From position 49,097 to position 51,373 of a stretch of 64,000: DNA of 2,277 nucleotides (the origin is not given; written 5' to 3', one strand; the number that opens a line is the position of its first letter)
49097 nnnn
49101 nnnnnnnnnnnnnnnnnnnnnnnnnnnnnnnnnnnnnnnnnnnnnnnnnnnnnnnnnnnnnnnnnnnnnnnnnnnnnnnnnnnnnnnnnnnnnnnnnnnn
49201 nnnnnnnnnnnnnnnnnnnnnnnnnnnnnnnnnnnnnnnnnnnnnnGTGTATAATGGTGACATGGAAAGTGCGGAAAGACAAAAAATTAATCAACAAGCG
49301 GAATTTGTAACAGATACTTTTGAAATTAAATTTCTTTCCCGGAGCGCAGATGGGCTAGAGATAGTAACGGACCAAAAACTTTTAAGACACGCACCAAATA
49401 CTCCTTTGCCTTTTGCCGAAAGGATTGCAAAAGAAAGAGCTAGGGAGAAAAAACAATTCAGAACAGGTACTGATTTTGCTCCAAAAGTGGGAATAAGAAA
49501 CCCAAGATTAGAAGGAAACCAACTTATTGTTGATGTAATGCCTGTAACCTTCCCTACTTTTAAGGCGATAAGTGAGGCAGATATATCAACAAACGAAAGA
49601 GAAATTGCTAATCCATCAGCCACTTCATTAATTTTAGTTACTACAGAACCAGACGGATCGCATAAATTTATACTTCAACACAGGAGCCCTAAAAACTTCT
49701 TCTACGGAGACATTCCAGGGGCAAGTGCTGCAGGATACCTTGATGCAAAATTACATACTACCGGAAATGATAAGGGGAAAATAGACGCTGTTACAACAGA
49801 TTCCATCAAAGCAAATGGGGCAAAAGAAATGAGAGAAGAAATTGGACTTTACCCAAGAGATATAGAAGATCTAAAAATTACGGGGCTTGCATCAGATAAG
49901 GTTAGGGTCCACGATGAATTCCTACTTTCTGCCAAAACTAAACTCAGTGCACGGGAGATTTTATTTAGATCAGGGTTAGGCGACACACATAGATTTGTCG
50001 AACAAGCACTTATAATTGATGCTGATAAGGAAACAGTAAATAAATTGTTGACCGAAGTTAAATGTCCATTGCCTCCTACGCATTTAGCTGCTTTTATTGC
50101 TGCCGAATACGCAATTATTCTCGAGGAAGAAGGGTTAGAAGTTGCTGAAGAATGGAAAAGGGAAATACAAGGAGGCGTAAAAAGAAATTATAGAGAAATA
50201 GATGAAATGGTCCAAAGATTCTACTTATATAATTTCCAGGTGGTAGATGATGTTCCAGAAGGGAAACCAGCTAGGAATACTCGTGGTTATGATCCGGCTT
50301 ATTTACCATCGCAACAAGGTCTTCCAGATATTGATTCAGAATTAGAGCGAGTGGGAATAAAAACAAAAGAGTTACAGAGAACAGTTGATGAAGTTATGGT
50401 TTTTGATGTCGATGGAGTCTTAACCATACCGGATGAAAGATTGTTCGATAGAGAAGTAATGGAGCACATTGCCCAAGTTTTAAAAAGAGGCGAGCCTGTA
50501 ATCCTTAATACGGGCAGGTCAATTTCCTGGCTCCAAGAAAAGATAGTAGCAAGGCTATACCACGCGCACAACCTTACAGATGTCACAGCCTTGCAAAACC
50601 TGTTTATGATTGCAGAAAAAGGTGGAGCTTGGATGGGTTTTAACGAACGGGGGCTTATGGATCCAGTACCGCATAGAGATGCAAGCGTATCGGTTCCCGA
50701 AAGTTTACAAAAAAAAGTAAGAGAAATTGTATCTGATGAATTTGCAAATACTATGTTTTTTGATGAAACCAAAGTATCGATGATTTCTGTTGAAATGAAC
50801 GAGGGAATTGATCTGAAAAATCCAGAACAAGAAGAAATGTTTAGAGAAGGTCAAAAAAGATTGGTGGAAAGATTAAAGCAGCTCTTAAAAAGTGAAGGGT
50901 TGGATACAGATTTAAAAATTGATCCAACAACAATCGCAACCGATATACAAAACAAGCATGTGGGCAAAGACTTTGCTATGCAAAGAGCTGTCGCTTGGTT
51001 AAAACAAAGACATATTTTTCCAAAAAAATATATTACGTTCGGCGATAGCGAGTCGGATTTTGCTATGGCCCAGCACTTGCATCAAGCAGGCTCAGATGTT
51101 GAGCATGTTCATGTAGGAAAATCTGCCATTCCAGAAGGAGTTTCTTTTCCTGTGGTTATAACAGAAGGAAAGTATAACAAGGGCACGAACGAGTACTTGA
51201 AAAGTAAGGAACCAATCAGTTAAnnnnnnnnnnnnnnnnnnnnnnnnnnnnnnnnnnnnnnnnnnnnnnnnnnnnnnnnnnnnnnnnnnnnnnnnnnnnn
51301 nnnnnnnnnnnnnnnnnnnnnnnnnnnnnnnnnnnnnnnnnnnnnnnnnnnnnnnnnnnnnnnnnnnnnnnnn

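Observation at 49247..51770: Second GC-elevated segment abutting a tRNA 3' end: NUDIX-HAD fusion protein plus DUF1905/OmdA protein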

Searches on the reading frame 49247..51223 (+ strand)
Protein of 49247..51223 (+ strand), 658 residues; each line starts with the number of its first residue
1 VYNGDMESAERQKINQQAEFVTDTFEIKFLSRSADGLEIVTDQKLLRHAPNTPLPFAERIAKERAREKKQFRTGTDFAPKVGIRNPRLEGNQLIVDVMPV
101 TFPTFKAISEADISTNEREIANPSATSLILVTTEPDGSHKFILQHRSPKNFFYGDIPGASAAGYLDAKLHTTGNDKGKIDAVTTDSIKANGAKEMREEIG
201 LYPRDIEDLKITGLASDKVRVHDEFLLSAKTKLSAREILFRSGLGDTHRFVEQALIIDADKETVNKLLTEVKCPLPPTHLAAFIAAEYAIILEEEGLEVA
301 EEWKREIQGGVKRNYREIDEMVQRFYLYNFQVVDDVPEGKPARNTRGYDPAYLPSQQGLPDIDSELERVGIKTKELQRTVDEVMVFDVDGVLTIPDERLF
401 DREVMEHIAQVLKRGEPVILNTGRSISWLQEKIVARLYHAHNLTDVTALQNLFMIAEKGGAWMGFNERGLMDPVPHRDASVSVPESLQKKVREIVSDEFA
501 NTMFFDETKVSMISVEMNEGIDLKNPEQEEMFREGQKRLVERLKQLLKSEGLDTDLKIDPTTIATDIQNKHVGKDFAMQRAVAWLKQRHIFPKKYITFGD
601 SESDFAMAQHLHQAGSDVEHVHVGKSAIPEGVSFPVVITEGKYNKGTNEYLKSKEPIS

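Call 4: search_protein_families(library=pfam, proteins=[window:49247-51223:+], max_evalue=1)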
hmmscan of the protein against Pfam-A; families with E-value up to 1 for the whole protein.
window:49247-51223:+ (658 aa): 2 families
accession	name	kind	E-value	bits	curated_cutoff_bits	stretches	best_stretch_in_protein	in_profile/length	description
PF08282.18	Hydrolase_3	-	1.9e-06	28.2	20.9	2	385-431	2-47/255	haloacid dehalogenase-like hydrolase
PF12710.13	HAD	-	0.054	14.4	27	1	539-609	114-189/189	haloacid dehalogenase-like hydrolase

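Call 5: search_protein_families(library=ncbifam, proteins=[window:49247-51223:+], max_evalue=1)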
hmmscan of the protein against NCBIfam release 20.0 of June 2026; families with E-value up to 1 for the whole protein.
window:49247-51223:+ (658 aa): 8 families
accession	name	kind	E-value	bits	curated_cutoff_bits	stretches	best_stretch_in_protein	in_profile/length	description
TIGR01484.1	HAD-SF-IIB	subfamily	1.2e-09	38.5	41.8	1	384-613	2-217/221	HAD-IIB family hydrolase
NF002245.0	PRK01158.1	equivalog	1.7e-08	34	198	1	383-609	5-190/233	phosphoglycolate phosphatase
TIGR01487.1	Pglycolate_arch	equivalog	1.1e-07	32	122.75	2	384-430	4-49/215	phosphoglycolate phosphatase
TIGR00099.1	Cof-subfamily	subfamily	6.1e-06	26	137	1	384-610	2-222/256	Cof-type HAD-IIB family hydrolase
NF045966.1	YcsE_rel_Pase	equivalog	0.00011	21.8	220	2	531-610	150-225/265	YcsE-related riboflavin metabolism phosphatase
TIGR01482.1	SPP-subfamily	subfamily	0.00077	19.1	107.15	1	385-607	2-180/225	sucrose-phosphate phosphatase subfamily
TIGR01662.1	HAD-SF-IIIA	subfamily_domain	0.0033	17.5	44.6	1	383-426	2-53/141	HAD-IIIA family hydrolase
NF007806.0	PRK10513.1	equivalog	0.024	14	273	1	383-430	5-51/270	sugar-phosphatase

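Call 7: find_homologous_proteins(query=window:49247-51223:+)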
Query window:49247-51223:+ (658 aa): 111 proteins with E <= 0.001 among 8000 candidates.
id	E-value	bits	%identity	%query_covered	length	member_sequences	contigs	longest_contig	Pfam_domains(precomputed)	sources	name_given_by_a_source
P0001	0.0e+0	1463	100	99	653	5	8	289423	PF08282.19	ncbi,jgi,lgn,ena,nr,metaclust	ncbi:MAG: hypothetical protein A2798_02590 [Candidatus Levybacteria bacterium RIFCSPHIGHO2_01_FULL_3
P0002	1.9e-295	1000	69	97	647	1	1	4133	PF08282.19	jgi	-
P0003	4.8e-288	975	66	98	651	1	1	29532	PF08282.19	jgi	jgi:hydroxymethylpyrimidine pyrophosphatase-like HAD family hydrolase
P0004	2.2e-287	973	66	98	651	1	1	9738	PF08282.19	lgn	-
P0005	1.2e-274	931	64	97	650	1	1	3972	PF08282.19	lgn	-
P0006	1.1e-260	885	61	97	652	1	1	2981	PF08282.19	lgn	-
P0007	1.7e-260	884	60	97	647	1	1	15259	PF08282.19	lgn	-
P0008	2.5e-255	867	59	99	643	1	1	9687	PF08282.19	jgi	jgi:hydroxymethylpyrimidine pyrophosphatase-like HAD family hydrolase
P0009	9.2e-252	855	60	98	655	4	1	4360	-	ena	-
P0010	1.8e-251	854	58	99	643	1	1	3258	PF08282.19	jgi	jgi:hydroxymethylpyrimidine pyrophosphatase-like HAD family hydrolase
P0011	2.4e-223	761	54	97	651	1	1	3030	PF08282.19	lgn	-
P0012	2.4e-221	755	54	98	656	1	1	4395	-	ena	-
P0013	3.0e-216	738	54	98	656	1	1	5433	PF08282.19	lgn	-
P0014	7.2e-212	724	52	98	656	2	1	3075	PF08282.19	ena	-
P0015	2.4e-171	590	64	64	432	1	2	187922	-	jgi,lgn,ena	-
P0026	2.5e-120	421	38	98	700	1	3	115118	-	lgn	-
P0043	2.4e-108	382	38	87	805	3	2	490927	-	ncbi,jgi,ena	-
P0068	1.1e-98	350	35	92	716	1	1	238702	PF00702.33,PF08282.19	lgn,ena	-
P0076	6.1e-96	341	36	91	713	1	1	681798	-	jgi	jgi:8-oxo-dGTP pyrophosphatase MutT (NUDIX family)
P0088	5.0e-86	308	45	55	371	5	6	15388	-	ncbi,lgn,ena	-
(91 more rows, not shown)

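Call 8: search_solved_structures(query=window:49247-51223:+, max_evalue=10, show_alignments=3)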
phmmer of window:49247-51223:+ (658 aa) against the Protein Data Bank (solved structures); distinct sequences matched with E-value up to 10: 1.
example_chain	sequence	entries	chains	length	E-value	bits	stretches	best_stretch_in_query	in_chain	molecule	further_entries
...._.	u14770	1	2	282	0.56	12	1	383-429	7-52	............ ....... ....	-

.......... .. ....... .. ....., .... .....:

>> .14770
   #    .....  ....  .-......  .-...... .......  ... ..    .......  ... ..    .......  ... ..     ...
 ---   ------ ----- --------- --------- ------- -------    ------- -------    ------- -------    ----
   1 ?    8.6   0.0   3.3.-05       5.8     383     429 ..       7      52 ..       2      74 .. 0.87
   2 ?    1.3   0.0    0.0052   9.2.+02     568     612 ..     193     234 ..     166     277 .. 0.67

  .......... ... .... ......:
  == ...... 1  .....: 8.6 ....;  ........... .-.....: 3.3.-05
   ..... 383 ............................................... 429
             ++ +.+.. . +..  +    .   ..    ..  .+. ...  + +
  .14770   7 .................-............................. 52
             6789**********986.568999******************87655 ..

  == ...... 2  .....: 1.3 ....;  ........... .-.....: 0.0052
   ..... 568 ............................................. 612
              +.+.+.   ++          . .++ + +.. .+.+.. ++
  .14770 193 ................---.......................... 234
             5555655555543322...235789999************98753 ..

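Call 17: find_encoding_contigs(protein=P0003, flank=8000, max_places=3)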
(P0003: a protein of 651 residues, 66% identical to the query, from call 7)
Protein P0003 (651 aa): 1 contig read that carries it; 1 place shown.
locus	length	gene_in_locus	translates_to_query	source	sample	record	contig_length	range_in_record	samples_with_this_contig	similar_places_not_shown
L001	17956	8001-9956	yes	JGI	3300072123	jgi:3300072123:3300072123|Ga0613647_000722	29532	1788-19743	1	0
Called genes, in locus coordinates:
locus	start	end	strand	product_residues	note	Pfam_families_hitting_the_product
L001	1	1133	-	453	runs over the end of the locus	PF00496:SBP_bac_5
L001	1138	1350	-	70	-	PF03840:SecG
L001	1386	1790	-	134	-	PF04020:Phage_holin_4_2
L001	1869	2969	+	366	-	PF09903:DUF2130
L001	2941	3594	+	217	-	PF01351:RNase_HII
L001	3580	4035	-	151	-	-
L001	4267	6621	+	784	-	PF03706:LPG_synthase_TM, PF09852:DUF2079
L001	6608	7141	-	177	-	PF11799:IMS_C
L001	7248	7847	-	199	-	PF00817:IMS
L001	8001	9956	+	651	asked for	PF08282:Hydrolase_3 (faint)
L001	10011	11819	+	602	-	PF00009:GTP_EFTU, PF01926:MMR_HSR1 (weak), PF22042:EF-G_D2, PF03144:GTP_EFTU_D2, PF14492:EFG_III (faint), PF00679:EFG_C, PF21018:BipA_C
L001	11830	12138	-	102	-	PF13376:OmdA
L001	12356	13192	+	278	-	-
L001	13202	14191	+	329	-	PF01594:AI-2E_transport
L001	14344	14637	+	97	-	-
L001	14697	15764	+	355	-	PF00768:Peptidase_S11, PF13354:Beta-lactamase2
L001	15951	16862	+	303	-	PF04616:Glyco_hydro_43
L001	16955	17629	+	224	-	PF00072:Response_reg, PF00486:Trans_reg_C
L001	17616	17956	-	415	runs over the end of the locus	PF01590:GAF, PF13185:GAF_2, PF13492:GAF_3 (weak), PF00512:HisKA, PF02518:HATPase_c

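Call 18: find_encoding_contigs(protein=P0015, flank=8000, max_places=3)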
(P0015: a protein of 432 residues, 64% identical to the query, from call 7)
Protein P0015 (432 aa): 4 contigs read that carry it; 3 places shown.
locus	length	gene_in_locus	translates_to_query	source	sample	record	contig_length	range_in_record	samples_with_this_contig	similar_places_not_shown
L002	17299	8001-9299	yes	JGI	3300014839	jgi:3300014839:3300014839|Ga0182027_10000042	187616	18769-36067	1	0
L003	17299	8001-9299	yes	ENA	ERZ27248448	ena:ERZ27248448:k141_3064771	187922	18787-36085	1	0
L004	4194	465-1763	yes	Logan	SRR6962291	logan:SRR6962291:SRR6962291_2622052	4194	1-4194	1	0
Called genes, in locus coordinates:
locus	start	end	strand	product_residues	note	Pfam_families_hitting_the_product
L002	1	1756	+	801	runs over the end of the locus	PF09852:DUF2079, PF12146:Hydrolase_4, PF20434:BD-FAE, PF00326:Peptidase_S9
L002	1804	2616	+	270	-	PF03477:ATP-cone (weak), PF04471:Mrr_cat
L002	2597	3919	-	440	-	PF00817:IMS, PF21999:IMS_HHH_1 (weak), PF11799:IMS_C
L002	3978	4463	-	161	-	PF03928:HbpS-like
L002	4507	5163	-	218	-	-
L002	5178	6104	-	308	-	PF01522:Polysacc_deac_1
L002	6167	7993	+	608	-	PF00009:GTP_EFTU, PF01926:MMR_HSR1 (faint), PF03144:GTP_EFTU_D2, PF22042:EF-G_D2, PF00679:EFG_C, PF21018:BipA_C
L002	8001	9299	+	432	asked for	-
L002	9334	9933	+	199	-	-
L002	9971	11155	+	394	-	PF00158:Sigma54_activat (faint), PF05496:RuvB_N, PF00004:AAA, PF07724:AAA_2 (faint), PF07728:AAA_5 (weak), PF13173:AAA_14, PF16193:AAA_assoc_2, PF12002:MgsA_C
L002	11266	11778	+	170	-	PF04229:GrpB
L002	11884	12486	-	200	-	PF00300:His_Phos_1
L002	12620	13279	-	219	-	PF00702:Hydrolase, PF13419:HAD_2, PF13242:Hydrolase_like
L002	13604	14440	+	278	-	-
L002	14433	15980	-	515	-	PF13231:PMT_2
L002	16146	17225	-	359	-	-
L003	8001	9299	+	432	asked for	-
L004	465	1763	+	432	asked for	-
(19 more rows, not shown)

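Call 20: find_encoding_contigs(protein=P0026, flank=8000, max_places=2)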
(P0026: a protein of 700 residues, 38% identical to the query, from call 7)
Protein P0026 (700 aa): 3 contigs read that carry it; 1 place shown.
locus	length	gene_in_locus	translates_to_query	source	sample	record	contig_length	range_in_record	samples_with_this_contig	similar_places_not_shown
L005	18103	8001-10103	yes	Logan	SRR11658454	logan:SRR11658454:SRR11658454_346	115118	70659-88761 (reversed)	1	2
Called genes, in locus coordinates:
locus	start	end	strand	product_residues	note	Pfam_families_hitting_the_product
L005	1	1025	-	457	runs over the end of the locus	PF11638:DnaA_N, PF00308:Bac_DnaA, PF01695:IstB_IS21 (weak), PF00004:AAA (weak), PF08299:Bac_DnaA_C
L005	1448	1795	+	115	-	PF00825:Ribonuclease_P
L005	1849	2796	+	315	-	PF02096:60KD_IMP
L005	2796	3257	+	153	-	PF13083:KH_KhpA-B (weak), PF01424:R3H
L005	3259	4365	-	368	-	PF13439:Glyco_transf_4, PF00534:Glycos_transf_1, PF13692:Glyco_trans_1_4, PF13524:Glyco_trans_1_2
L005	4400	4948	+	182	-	PF01050:MannoseP_isomer (faint)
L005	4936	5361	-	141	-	PF04138:GtrA_DPMS_TM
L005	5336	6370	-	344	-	PF00535:Glycos_transf_2, PF10111:Glyco_tranf_2_2 (weak), PF13641:Glyco_tranf_2_3 (weak)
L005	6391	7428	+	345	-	PF01370:Epimerase, PF04321:RmlD_sub_bind, PF16363:GDP_Man_Dehyd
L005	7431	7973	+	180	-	PF28549:NDPSase_N, PF00293:NUDIX, PF14815:NUDIX_4 (weak)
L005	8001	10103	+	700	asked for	-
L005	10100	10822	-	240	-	PF03009:GDPD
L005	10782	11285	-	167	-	PF00293:NUDIX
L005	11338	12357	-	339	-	PF01370:Epimerase, PF04321:RmlD_sub_bind (weak), PF07993:NAD_binding_4 (faint), PF16363:GDP_Man_Dehyd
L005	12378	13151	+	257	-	PF01061:ABC2_membrane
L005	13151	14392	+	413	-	PF00005:ABC_tran, PF13304:AAA_21 (faint), PF14524:Wzt_C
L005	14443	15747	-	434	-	PF13439:Glyco_transf_4 (faint), PF20706:GT4-conflict, PF00534:Glycos_transf_1, PF13692:Glyco_trans_1_4, PF13524:Glyco_trans_1_2 (weak)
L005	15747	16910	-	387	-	PF20706:GT4-conflict, PF00534:Glycos_transf_1, PF13692:Glyco_trans_1_4, PF13524:Glyco_trans_1_2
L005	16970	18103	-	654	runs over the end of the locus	PF16158:N_BRCA1_IG (faint), PF01453:B_lectin (faint)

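Call 21: find_encoding_contigs(protein=P0076, flank=8000, max_places=2)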
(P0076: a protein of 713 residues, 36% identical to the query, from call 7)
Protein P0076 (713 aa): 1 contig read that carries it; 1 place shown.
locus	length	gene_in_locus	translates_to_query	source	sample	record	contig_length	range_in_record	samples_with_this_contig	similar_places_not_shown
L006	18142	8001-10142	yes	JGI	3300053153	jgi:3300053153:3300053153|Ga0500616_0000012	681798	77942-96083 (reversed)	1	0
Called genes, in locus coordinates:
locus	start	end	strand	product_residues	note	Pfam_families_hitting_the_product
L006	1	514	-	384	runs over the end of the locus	PF13439:Glyco_transf_4, PF00534:Glycos_transf_1, PF13692:Glyco_trans_1_4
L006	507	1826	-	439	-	PF00534:Glycos_transf_1, PF13692:Glyco_trans_1_4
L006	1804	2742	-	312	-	PF05050:Methyltransf_21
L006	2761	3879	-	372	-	PF13439:Glyco_transf_4 (faint), PF20706:GT4-conflict, PF00534:Glycos_transf_1, PF13692:Glyco_trans_1_4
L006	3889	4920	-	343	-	PF05050:Methyltransf_21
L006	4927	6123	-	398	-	PF00005:ABC_tran, PF13304:AAA_21 (faint), PF14524:Wzt_C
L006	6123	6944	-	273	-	PF01061:ABC2_membrane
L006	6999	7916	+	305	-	PF01370:Epimerase, PF04321:RmlD_sub_bind, PF16363:GDP_Man_Dehyd, PF07993:NAD_binding_4 (weak)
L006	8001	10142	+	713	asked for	-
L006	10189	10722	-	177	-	PF28549:NDPSase_N, PF00293:NUDIX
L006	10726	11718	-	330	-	PF01370:Epimerase, PF04321:RmlD_sub_bind, PF16363:GDP_Man_Dehyd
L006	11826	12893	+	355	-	PF08442:ATP-grasp_2, PF24948:Citrate_synth_N, PF00549:Ligase_CoA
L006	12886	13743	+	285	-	PF02629:CoA_binding, PF13380:CoA_binding_2, PF00549:Ligase_CoA, PF13607:Succ_CoA_lig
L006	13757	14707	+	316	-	PF00535:Glycos_transf_2, PF10111:Glyco_tranf_2_2 (weak), PF13641:Glyco_tranf_2_3 (weak)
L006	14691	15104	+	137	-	PF04138:GtrA_DPMS_TM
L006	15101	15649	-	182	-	PF01050:MannoseP_isomer (faint)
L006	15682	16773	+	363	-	PF13439:Glyco_transf_4, PF00534:Glycos_transf_1, PF20706:GT4-conflict (weak), PF13692:Glyco_trans_1_4, PF13524:Glyco_trans_1_2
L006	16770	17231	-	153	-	PF13083:KH_KhpA-B (weak), PF01424:R3H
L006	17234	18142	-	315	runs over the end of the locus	PF02096:60KD_IMP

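Call 24: find_encoding_contigs(protein=P0043, flank=8000, max_places=2)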
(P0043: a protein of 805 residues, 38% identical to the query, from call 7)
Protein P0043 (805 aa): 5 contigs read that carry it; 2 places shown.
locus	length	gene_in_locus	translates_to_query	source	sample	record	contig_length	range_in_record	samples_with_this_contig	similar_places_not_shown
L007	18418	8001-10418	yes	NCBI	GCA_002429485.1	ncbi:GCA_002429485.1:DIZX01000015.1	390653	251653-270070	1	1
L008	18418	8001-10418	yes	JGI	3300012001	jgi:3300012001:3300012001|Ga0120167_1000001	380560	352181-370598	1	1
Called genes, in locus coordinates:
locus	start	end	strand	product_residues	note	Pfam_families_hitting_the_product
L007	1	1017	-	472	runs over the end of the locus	PF11638:DnaA_N, PF00308:Bac_DnaA, PF01695:IstB_IS21, PF01637:ATPase_2 (weak), PF00004:AAA (weak), PF08299:Bac_DnaA_C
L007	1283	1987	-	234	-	-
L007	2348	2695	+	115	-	PF00825:Ribonuclease_P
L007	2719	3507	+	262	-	PF02096:60KD_IMP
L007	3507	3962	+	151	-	PF13083:KH_KhpA-B (weak), PF01424:R3H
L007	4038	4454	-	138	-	-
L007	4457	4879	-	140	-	PF13274:SocA_Panacea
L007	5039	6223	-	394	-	PF13439:Glyco_transf_4 (weak), PF20706:GT4-conflict, PF00534:Glycos_transf_1, PF13692:Glyco_trans_1_4, PF13524:Glyco_trans_1_2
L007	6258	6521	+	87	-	PF22513:FitA-like_RHH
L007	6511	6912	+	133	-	PF01850:PIN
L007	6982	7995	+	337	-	PF01370:Epimerase, PF16363:GDP_Man_Dehyd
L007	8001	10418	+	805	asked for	-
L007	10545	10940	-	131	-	-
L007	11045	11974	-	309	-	PF01370:Epimerase, PF04321:RmlD_sub_bind, PF07993:NAD_binding_4 (faint), PF13460:NAD_binding_10, PF16363:GDP_Man_Dehyd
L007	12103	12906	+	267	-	PF01061:ABC2_membrane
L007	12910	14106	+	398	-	PF00005:ABC_tran, PF13304:AAA_21 (faint), PF14524:Wzt_C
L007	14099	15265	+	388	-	PF13439:Glyco_transf_4 (weak), PF20706:GT4-conflict, PF00534:Glycos_transf_1, PF13692:Glyco_trans_1_4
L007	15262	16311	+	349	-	PF05050:Methyltransf_21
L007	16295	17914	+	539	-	PF00534:Glycos_transf_1, PF13692:Glyco_trans_1_4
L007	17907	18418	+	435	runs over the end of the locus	PF00534:Glycos_transf_1, PF13692:Glyco_trans_1_4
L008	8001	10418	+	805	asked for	-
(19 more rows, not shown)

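Call 25: find_encoding_contigs(protein=P0068, flank=8000, max_places=2)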
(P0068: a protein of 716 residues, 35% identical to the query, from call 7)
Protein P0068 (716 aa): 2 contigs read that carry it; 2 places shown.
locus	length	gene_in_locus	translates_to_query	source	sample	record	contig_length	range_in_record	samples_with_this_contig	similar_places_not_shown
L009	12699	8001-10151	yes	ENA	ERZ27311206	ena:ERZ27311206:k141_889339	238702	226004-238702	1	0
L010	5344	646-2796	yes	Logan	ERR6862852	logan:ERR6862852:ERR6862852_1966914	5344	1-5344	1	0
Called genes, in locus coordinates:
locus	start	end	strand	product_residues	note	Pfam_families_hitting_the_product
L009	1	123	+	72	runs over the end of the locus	-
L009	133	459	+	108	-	-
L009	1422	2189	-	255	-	-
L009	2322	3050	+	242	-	-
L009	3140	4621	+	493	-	PF03109:ABC1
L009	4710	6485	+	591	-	PF01807:Zn_ribbon_DnaG, PF08275:DNAG_N, PF01751:Toprim, PF13155:Toprim_2, PF13362:Toprim_3 (weak), PF13662:Toprim_4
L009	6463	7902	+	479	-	PF00140:Sigma70_r1_2, PF04542:Sigma70_r2, PF04539:Sigma70_r3, PF04545:Sigma70_r4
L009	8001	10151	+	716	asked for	PF00702:Hydrolase (faint), PF08282:Hydrolase_3 (faint)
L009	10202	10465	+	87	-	PF07866:DUF1653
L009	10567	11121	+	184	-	-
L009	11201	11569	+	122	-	PF04545:Sigma70_r4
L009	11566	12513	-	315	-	PF00905:Transpeptidase (weak), PF13354:Beta-lactamase2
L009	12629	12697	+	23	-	?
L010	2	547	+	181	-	?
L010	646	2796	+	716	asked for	PF00702:Hydrolase (faint), PF08282:Hydrolase_3 (faint)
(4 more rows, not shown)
